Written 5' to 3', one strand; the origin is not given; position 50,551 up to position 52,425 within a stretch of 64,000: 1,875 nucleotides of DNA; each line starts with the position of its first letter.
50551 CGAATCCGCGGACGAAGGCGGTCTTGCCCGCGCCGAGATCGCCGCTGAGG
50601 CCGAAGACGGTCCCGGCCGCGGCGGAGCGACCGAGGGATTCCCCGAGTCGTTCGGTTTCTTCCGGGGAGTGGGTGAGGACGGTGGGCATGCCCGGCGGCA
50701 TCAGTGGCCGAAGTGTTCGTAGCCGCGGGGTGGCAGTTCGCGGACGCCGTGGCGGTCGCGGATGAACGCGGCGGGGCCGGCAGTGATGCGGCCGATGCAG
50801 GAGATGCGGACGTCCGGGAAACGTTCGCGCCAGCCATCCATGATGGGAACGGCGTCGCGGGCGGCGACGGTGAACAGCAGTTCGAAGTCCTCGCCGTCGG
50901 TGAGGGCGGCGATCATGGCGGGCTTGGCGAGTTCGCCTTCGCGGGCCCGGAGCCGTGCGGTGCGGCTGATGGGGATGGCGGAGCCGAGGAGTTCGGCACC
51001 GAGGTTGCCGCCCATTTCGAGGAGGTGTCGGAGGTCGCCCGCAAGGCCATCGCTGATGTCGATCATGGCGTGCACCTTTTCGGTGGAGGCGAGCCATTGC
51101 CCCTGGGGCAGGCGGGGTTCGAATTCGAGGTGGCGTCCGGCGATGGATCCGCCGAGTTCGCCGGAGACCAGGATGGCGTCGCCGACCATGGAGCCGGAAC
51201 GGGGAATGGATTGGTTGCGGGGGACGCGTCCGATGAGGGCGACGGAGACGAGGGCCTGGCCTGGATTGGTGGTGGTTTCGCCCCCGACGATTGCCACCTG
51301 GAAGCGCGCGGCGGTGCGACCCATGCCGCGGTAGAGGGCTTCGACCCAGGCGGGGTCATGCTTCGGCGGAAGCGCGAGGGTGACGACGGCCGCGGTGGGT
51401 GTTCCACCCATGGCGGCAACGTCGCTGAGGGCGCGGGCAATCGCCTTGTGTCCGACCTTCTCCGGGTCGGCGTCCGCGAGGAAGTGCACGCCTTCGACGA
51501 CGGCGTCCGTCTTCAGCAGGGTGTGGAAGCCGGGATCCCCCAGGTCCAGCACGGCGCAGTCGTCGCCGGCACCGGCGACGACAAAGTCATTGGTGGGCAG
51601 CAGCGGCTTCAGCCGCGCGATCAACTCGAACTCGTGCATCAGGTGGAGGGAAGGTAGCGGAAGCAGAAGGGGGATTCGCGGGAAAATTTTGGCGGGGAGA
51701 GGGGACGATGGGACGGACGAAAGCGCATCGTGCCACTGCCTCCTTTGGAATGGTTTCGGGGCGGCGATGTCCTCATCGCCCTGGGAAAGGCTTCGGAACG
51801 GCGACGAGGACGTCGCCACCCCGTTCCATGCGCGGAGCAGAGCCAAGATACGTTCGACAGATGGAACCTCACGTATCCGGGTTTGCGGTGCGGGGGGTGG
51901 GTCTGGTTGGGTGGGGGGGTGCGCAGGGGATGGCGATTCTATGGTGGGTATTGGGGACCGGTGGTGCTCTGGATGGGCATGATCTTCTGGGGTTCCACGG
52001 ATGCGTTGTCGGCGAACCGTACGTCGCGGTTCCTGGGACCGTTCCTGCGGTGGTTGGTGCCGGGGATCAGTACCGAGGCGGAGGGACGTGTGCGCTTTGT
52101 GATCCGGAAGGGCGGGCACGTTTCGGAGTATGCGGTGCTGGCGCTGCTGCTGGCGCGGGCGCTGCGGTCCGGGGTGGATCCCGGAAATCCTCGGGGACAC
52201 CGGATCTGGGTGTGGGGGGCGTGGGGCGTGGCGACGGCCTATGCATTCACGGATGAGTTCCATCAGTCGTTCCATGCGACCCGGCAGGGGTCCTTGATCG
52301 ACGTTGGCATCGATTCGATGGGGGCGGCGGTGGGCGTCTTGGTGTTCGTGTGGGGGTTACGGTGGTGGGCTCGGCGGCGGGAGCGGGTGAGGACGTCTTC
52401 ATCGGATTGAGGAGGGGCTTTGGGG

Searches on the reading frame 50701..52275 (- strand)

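Call 45: search_protein_families(library=pfam, proteins=[window:50701-52275:-], max_evalue=0.001)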
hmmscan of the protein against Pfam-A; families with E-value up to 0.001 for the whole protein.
window:50701-52275:- (524 aa): 1 family
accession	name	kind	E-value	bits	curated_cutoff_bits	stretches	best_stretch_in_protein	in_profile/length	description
PF00586.29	AIRS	-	1.2e-29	103.4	24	1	237-351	1-112/112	AIR synthase related protein, N-terminal domain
